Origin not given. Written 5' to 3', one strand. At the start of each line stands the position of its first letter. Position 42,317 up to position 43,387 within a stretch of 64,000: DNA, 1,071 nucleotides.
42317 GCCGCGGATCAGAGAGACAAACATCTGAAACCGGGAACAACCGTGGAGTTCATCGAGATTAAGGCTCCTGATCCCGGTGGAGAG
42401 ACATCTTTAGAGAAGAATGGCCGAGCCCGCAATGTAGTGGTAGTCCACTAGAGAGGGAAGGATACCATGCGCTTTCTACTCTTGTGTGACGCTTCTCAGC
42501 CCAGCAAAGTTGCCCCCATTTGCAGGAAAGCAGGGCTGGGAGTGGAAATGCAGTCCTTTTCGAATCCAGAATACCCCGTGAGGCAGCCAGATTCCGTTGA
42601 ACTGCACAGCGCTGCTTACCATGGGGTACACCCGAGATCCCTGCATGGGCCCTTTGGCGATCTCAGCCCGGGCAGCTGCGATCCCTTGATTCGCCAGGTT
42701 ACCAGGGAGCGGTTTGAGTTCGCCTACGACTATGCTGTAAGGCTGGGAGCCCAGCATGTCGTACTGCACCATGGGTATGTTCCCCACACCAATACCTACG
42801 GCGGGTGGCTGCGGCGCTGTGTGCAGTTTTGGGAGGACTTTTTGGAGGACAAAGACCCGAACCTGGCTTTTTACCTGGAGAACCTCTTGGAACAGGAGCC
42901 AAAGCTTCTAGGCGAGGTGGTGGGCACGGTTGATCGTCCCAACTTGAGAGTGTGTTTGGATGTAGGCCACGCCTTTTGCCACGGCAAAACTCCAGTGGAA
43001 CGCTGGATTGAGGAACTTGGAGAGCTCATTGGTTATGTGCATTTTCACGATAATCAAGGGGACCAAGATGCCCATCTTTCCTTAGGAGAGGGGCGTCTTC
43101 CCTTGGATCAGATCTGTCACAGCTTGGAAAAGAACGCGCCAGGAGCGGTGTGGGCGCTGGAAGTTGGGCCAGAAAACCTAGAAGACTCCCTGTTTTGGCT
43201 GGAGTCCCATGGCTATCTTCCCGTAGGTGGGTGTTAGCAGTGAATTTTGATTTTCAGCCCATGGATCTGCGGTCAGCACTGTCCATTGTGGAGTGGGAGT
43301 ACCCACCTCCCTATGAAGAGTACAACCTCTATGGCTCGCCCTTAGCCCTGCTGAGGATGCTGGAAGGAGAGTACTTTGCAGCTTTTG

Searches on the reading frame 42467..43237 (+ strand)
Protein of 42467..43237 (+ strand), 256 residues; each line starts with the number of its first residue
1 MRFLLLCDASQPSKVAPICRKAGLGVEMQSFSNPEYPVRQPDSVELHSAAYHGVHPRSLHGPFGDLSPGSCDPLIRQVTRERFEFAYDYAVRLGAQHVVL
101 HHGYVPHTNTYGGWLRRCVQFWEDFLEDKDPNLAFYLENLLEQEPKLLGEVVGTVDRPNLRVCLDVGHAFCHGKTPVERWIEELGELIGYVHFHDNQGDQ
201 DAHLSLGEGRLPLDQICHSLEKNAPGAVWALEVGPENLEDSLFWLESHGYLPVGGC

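Call 3: search_protein_families(library=pfam, proteins=[window:42467-43237:+], max_evalue=0.01)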
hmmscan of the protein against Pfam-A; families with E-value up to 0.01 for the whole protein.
window:42467-43237:+ (256 aa): 1 family
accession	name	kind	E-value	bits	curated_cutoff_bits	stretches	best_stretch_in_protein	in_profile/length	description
PF01261.30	AP_endonuc_2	-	1.1e-24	87.9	31.1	1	51-247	39-248/249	Xylose isomerase-like TIM barrel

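Call 4: search_protein_families(library=ncbifam, proteins=[window:42467-43237:+], max_evalue=0.01)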
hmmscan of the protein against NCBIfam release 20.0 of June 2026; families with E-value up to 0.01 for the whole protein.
window:42467-43237:+ (256 aa): 4 families
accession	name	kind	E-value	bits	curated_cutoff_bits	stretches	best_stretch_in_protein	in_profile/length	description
NF041277.1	coba_remo_CbiR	equivalog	4.4e-17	62.4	105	1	59-245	64-247/249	cobamide remodeling phosphodiesterase CbiR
NF002198.0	PRK01060.1-3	equivalog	3.9e-06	26.7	244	1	70-245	67-248/253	deoxyribonuclease IV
NF007360.0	PRK09856.1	equivalog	6.2e-06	25.9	305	1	140-222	157-237/276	fructoselysine 3-epimerase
TIGR00587.1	nfo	subfamily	0.003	16.9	129.65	1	69-220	77-247/279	deoxyribonuclease IV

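Call 13: find_homologous_proteins(query=window:42467-43234:+, max_evalue=0.001)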
Query window:42467-43234:+ (256 aa): 69 proteins with E <= 0.001 among 578 candidates.
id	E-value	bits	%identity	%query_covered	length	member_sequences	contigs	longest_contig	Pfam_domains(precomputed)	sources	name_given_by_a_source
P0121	5.4e-177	605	99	100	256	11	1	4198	PF01261.31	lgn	-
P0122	1.7e-135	469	76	100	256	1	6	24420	PF01261.31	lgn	-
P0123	5.1e-135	468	74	100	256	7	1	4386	PF01261.31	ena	-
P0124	4.9e-133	461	75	98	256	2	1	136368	PF01261.31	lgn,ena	-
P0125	6.0e-133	461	74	100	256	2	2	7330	PF01261.31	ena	-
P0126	2.0e-132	459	75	100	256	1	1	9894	PF01261.31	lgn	-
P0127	4.3e-132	458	73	100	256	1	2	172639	PF01261.31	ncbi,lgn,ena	-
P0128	6.0e-132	458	73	99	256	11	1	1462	PF01261.31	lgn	-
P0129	2.1e-131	456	73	100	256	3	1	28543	PF01261.31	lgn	-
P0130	2.5e-131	456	73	100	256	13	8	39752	PF01261.31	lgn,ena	-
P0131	2.9e-131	455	72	100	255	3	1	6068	PF01261.31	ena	-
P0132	5.7e-131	454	72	100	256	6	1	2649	PF01261.31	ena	-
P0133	1.0e-130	454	75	98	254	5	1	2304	PF01261.31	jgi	-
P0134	1.2e-130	453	73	100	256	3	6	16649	PF01261.31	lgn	-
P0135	1.2e-129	450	73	100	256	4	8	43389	PF01261.31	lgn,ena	-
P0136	4.4e-129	448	71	100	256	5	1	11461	PF01261.31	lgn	-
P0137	4.8e-129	448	73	99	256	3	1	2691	PF01261.31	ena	-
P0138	5.6e-129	448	71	99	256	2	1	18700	PF01261.31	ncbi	-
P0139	9.8e-129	447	72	100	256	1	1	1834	PF01261.31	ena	-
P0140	2.6e-128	446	73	100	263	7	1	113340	PF01261.31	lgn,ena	-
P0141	8.2e-128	444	71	100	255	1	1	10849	PF01261.31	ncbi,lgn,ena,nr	ncbi:MAG TPA: sugar phosphate isomerase/epimerase family protein [Limnochordia bacterium]|nr:sugar p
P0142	1.6e-127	443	72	100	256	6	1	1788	PF01261.31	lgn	-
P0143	8.5e-127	441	71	100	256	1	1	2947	PF01261.31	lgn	-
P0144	8.6e-126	437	73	98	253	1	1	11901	PF01261.31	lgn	-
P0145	4.6e-125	435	71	98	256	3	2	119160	PF01261.31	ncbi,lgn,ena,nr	ncbi:MAG: sugar phosphate isomerase/epimerase [Limnochordia bacterium]|nr:sugar phosphate isomerase/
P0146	4.7e-124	432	69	100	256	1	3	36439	PF01261.31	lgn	-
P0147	1.3e-123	430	68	99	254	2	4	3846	PF01261.31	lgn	-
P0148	1.6e-121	424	69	98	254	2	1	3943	PF01261.31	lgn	-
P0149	4.7e-120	419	68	100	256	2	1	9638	PF01261.31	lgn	-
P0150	9.6e-120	418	69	98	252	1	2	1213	PF01261.31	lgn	-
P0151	3.0e-119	416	67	100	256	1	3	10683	PF01261.31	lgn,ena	-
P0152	8.0e-117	408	66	98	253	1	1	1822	PF01261.31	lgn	-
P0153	6.6e-115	402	65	98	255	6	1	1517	PF01261.31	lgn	-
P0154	1.2e-114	401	65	98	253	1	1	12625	PF01261.31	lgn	-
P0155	7.4e-113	395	72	88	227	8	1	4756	PF01261.31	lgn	-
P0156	4.3e-112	393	63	100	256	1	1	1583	PF01261.31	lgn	-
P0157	1.6e-110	387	64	98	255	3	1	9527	PF01261.31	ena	-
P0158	1.9e-105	371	72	82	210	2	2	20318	PF01261.31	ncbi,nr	ncbi:MAG TPA: sugar phosphate isomerase/epimerase, partial [Firmicutes bacterium]|nr:sugar phosphate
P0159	6.1e-101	356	60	98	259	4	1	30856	PF01261.31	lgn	-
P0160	2.1e-99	351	59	98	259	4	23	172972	PF01261.31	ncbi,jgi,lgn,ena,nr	ncbi:MAG: sugar phosphate isomerase/epimerase [Firmicutes bacterium]|nr:sugar phosphate isomerase/ep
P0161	6.0e-97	343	56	98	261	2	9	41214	PF01261.31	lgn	-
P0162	6.0e-93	330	56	98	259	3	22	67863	PF01261.31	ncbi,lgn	-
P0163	4.7e-87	310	59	88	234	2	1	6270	PF01261.31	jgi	jgi:sugar phosphate isomerase/epimerase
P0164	3.8e-85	304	67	73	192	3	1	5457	PF01261.31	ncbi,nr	ncbi:MAG TPA: sugar phosphate isomerase/epimerase [Firmicutes bacterium]|nr:sugar phosphate isomeras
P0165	1.1e-82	296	50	98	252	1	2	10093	PF01261.31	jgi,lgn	-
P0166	1.3e-82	296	50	98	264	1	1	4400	PF01261.31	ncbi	-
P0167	5.2e-82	294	53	97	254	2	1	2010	PF01261.31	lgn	-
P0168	2.8e-80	288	48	99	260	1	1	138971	PF01261.31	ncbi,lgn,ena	-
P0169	4.1e-80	288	49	98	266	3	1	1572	PF01261.31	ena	-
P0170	9.4e-79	283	50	98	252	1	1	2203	PF01261.31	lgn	-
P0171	1.0e-77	280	51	89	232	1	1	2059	PF01261.31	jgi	jgi:sugar phosphate isomerase/epimerase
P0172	1.7e-77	279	47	98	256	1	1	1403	PF01261.31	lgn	-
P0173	4.3e-77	278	49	97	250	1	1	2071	PF01261.31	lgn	-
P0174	1.9e-76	276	48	98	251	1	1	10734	PF01261.31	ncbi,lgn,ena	-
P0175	1.9e-75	272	49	98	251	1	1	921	PF01261.31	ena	-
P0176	9.2e-75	270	45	98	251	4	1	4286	PF01261.31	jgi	-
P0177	1.3e-74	270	49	97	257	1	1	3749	PF01261.31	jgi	jgi:sugar phosphate isomerase/epimerase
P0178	2.2e-74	269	49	97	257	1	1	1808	PF01261.31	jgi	jgi:sugar phosphate isomerase/epimerase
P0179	5.8e-74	267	49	97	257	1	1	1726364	PF01261.31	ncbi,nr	ncbi:MAG: sugar phosphate isomerase/epimerase [Candidatus Bipolaricaulota bacterium]|nr:MAG: sugar p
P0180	1.1e-71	260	46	98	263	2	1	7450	PF01261.31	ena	-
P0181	1.5e-71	260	49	99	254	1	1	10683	PF01261.31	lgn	-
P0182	3.6e-68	248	46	95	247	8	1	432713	PF01261.31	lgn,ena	-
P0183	5.0e-68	248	46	93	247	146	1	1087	PF01261.31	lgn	-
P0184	5.0e-68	248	44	98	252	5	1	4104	PF01261.31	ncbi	-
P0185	4.2e-64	235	47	92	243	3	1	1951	PF01261.31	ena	-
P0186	9.5e-62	227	44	96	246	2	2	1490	PF01261.31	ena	-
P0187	5.1e-56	209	40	98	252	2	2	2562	PF01261.31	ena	-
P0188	1.1e-46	178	49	67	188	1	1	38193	PF01261.31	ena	-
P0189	7.9e-4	37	28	68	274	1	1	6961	PF01261.31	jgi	jgi:sugar phosphate isomerase/epimerase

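Call 18: find_related_loci(query=A1, collection=genome_contigs, flank=8000)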
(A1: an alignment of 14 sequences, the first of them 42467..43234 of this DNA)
Query A1 (256 aa) in genome_contigs; peptide patterns used: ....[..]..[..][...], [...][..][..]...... (x = any residue, [..] = any of these).
103 stretches matched a pattern; 64 encode a relative of the query (tblastn E <= 1e-3); 64 distinct loci.
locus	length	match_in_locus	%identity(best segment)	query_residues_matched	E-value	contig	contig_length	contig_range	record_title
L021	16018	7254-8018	75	1-255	2e-133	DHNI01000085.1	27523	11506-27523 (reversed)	MAG TPA_asm: Firmicutes bacterium UBA5420 UBA5420_contig_28955, whole genome shotgun sequence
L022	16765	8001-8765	74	1-255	5e-132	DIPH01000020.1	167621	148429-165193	MAG TPA_asm: Firmicutes bacterium UBA5493 UBA5493_contig_1947, whole genome shotgun sequence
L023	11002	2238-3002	72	1-255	3e-131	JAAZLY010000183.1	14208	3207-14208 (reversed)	MAG: Bacillota bacterium isolate AS23ysBPME_28 146907_AS23, whole genome shotgun sequence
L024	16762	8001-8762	73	1-254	3e-131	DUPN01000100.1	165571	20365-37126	MAG TPA_asm: Bacillota bacterium isolate AS08sgBPME_312 222517_AS08, whole genome shotgun sequence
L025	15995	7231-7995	72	1-255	1e-130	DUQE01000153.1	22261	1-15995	MAG TPA_asm: Bacillota bacterium isolate AS08sgBPME_382 256104_AS08, whole genome shotgun sequence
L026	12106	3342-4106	73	1-255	4e-130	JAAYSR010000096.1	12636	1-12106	MAG: Bacillota bacterium isolate AS23ysBPME_360 50961_AS23, whole genome shotgun sequence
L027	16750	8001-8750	75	1-250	1e-129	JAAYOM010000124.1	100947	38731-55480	MAG: Bacillota bacterium isolate AS21ysBPME_46 197379_AS21, whole genome shotgun sequence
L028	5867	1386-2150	73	1-255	2e-129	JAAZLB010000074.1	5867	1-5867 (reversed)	MAG: Bacillota bacterium isolate AS23ysBPME_143 30137_AS23, whole genome shotgun sequence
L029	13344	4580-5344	72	1-255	5e-128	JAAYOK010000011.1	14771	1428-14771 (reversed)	MAG: Bacillota bacterium isolate AS21ysBPME_352 10019_AS21, whole genome shotgun sequence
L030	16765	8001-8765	71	1-255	5e-128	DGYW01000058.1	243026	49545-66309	MAG TPA_asm: Firmicutes bacterium UBA4996 UBA4996_contig_1675, whole genome shotgun sequence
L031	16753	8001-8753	71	1-251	2e-124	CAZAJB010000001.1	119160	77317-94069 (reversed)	MAG TPA_asm: uncultured Clostridiaceae bacterium isolate binchicken_co173_12 genome assembly, contig: NODE_429_length_11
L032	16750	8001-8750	65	1-250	1e-114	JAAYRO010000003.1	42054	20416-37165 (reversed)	MAG: Bacillota bacterium isolate AS23ysBPME_205 1627_AS23, whole genome shotgun sequence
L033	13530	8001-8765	64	1-255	2e-111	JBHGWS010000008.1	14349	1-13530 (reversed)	MAG: Candidatus Darwinibacter acetoxidans isolate M4B_bin18 k141_459523, whole genome shotgun sequence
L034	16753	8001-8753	60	1-251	5e-102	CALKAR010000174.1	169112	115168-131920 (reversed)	MAG TPA_asm: uncultured Peptococcaceae bacterium isolate SRR6713631_bin.102_CONCOCT_v1.1_MAG genome assembly, contig: ER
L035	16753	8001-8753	59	1-251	2e-100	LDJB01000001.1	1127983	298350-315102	MAG: Peptococcaceae bacterium 1109 scaffold00001, whole genome shotgun sequence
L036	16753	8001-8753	59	1-251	7e-100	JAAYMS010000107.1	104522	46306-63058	MAG: Bacillota bacterium isolate AS20ysBPTH_44 45853_AS20, whole genome shotgun sequence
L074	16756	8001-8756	44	1-252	4e-76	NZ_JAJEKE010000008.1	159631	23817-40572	Lutispora saccharofermentans strain m25 8, whole genome shotgun sequence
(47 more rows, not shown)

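Call 23: search_protein_families(library=pfam, alignment_id=A3, max_evalue=0.001)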
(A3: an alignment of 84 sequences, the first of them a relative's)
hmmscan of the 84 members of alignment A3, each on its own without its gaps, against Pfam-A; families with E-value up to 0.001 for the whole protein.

A. member 1, L037:3-500:+ (165 aa): 0 families

B. families by the number of members that match (of 84 scanned): 118 families (the first 25 are shown)
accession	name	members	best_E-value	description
PF00583.31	Acetyltransf_1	4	2.8e-13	Acetyltransferase (GNAT) family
PF13508.13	Acetyltransf_7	4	1.7e-11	Acetyltransferase (GNAT) domain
PF00561.26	Abhydrolase_1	3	1.2e-21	alpha/beta hydrolase fold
PF12146.15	Hydrolase_4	3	3.1e-19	Serine aminopeptidase, S33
PF12697.13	Abhydrolase_6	3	3.9e-17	Alpha/beta hydrolase family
PF01381.28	HTH_3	3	1e-13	Helix-turn-helix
PF13673.13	Acetyltransf_10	3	3.5e-07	Acetyltransferase (GNAT) domain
PF06089.17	Asparaginase_II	2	1.8e-95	L-asparaginase II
PF00152.25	tRNA-synt_2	2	3.7e-43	tRNA synthetases class II (D, K and N)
PF08241.18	Methyltransf_11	2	1.2e-20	Methyltransferase domain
PF13539.11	Peptidase_M15_4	2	2.4e-20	D-alanyl-D-alanine carboxypeptidase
PF13649.12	Methyltransf_25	2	1.2e-18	Methyltransferase domain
PF00293.34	NUDIX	2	4.1e-16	NUDIX domain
PF13847.12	Methyltransf_31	2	8.6e-13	Methyltransferase domain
PF13302.13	Acetyltransf_3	2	1.1e-11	Acetyltransferase (GNAT) domain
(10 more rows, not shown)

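Call 24: search_solved_structures(query=A1, max_evalue=0.01, show_alignments=3)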
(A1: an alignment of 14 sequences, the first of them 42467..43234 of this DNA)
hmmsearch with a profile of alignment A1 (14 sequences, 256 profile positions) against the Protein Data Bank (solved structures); distinct sequences matched with E-value up to 0.01: 10.
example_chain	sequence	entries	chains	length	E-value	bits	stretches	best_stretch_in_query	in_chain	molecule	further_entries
3wqo_A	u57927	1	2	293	1.7e-32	115.9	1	57-241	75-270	Uncharacterized protein MJ1311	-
3ayt_A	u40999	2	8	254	6.3e-16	61.6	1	16-211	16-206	Putative uncharacterized protein TTHB071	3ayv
5zhz_A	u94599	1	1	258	2.3e-14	56.5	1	48-248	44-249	Probable endonuclease 4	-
3tva_A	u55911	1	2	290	2.2e-05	27.1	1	83-219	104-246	Xylose isomerase domain protein TIM barrel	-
7x7w_A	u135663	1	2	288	5.8e-05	25.7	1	21-222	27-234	D-PSICOSE 3-EPIMERASE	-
8axy_A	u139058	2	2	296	0.0011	21.5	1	54-218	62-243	Probable endonuclease 4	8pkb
8edd_A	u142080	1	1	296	0.0012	21.4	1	55-218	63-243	Probable endonuclease 4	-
3vnk_A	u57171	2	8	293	0.0019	20.8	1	34-222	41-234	Xylose isomerase domain protein TIM barrel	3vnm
3vni_A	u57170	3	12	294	0.0019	20.8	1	34-222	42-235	Xylose isomerase domain protein TIM barrel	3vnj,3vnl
7e9w_A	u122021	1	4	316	0.0023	20.5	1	34-222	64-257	D-psicose 3-epimerase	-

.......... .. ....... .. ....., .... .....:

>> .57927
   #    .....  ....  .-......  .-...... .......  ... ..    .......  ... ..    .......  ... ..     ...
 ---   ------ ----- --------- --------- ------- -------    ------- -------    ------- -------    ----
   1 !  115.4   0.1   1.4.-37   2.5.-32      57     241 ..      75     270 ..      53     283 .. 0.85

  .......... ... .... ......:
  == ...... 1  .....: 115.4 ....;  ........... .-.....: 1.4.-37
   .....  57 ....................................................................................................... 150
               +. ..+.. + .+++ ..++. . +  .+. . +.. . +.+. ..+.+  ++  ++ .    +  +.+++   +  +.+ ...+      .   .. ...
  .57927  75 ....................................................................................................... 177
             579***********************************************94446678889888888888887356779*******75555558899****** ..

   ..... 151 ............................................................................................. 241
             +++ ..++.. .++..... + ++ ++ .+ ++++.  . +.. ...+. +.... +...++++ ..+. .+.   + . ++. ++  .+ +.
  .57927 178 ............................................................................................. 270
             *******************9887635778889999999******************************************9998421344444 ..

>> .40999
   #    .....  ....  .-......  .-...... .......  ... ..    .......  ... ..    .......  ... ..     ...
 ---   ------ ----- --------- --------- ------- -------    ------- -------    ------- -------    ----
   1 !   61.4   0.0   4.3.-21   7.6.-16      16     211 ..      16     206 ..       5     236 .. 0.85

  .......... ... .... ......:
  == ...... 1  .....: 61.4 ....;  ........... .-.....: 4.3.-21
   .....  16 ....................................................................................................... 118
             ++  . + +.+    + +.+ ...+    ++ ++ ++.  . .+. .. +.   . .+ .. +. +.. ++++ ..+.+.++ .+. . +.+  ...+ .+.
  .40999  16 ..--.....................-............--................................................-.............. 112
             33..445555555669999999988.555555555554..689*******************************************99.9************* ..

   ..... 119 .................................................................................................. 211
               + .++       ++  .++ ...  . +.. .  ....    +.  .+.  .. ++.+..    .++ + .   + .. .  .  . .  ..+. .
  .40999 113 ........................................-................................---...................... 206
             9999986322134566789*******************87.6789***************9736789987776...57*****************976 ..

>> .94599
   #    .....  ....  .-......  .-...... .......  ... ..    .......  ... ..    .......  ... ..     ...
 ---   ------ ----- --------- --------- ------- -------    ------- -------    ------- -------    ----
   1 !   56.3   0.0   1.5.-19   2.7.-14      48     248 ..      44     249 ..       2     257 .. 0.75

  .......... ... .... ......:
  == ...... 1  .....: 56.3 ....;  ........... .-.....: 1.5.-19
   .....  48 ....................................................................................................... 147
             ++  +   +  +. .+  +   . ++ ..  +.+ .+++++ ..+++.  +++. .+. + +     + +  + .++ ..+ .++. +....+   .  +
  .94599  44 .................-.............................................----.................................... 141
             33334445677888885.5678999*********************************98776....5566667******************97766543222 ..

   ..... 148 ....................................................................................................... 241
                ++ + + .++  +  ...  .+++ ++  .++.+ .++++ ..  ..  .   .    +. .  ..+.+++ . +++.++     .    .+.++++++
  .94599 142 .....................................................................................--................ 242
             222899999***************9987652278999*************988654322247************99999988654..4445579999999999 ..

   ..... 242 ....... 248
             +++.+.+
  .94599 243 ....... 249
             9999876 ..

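Call 26: search_protein_families(library=padloc, proteins=[window:42467-43237:+], max_evalue=0.01)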
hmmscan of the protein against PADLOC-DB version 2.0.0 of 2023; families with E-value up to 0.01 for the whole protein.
window:42467-43237:+ (256 aa): 0 families

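Call 37: predict_structure(alignment_id=A1)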
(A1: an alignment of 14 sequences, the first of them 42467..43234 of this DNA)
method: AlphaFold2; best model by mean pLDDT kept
length: 256 residues; sequences in the alignment: 14
mean_pLDDT: 92.6   pTM: 0.90
mean pLDDT of the five models: 92.6, 91.3, 91.0, 89.2, 87.6
residues with pLDDT >= 90: 213; 70-90: 37; 50-70: 4; < 50: 2
segments of 3 or more residues with pLDDT < 50: none
pLDDT, mean of each block of 10 residues (from residue 1): 87 95 95 94 97 97 86 94 97 97 82 94 96 95 91 96 96 93 98 90 91 96 96 91 93 57
secondary structure, 60 per line:
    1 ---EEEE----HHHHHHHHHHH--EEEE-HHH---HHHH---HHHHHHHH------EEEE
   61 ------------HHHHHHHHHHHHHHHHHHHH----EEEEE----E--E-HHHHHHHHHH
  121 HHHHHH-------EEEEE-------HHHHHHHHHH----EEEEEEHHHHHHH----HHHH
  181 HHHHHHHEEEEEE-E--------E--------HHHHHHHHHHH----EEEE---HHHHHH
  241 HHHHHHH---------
elements in order: E4-7 H12-22 E25-28 H36-39 H43-50 E57-60 H73-92 E97-101 H111-126 E134-138 H146-155 E160-165 H166-172 H177-187 E188-193 H213-223 E228-231 H235-247

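Call 60: search_protein_families(library=pfam, proteins=[L036:7052-7996:+, L035:8807-9628:-, L036:9784-10272:+, L034:6493-7026:+, L074:7431-7868:+, L074:9799-10440:+], max_evalue=0.001)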
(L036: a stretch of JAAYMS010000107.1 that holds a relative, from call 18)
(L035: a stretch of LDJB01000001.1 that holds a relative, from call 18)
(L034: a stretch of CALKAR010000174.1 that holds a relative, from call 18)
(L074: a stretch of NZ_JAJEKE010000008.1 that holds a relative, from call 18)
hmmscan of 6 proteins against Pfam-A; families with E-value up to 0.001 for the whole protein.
L036:7052-7996:+ (314 aa): 1 family
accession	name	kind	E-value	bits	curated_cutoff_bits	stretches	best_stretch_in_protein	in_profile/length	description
PF00294.29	PfkB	-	3.1e-44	152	25.8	1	6-294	2-298/302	pfkB family carbohydrate kinase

L035:8807-9628:- (273 aa): 1 family
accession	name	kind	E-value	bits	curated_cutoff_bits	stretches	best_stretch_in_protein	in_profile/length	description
PF02535.28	Zip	-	1.2e-37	130.4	35.1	2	114-267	162-321/323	ZIP Zinc transporter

L036:9784-10272:+ (162 aa): 1 family
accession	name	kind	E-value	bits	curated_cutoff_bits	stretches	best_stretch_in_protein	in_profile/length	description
PF20140.4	DUF6530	-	5.4e-85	283.6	23.7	1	4-162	1-159/159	Family of unknown function (DUF6530)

L034:6493-7026:+ (177 aa): 2 families
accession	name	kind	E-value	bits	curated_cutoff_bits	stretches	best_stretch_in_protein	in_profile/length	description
PF10502.14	Peptidase_S26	-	2.1e-46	158.4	22.9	1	17-168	2-168/168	Signal peptidase, peptidase S26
PF00717.28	Peptidase_S24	-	5.7e-05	23.2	23.3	1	43-94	40-87/116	Peptidase S24-like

L074:7431-7868:+ (145 aa): 5 families
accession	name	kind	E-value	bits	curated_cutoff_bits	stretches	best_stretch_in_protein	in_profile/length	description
PF00583.31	Acetyltransf_1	-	5.7e-13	49.6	20.7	1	50-123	39-116/116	Acetyltransferase (GNAT) family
PF13508.13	Acetyltransf_7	-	1.7e-11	44.7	27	1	52-124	11-83/84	Acetyltransferase (GNAT) domain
PF13673.13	Acetyltransf_10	-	3.5e-07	30.7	23.6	1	53-125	40-109/128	Acetyltransferase (GNAT) domain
PF13880.12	Acetyltransf_13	-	4.7e-05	23.6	22.8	1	68-96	4-32/69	ESCO1/2 acetyl-transferase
PF14542.12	Acetyltransf_CG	-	9.4e-05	22.9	30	1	68-110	24-66/80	GCN5-related N-acetyl-transferase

L074:9799-10440:+ (213 aa): 1 family
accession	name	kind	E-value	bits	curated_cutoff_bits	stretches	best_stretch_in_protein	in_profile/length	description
PF01965.30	DJ-1_PfpI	-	4.9e-19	69.2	26.6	1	4-168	1-163/165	DJ-1/PfpI family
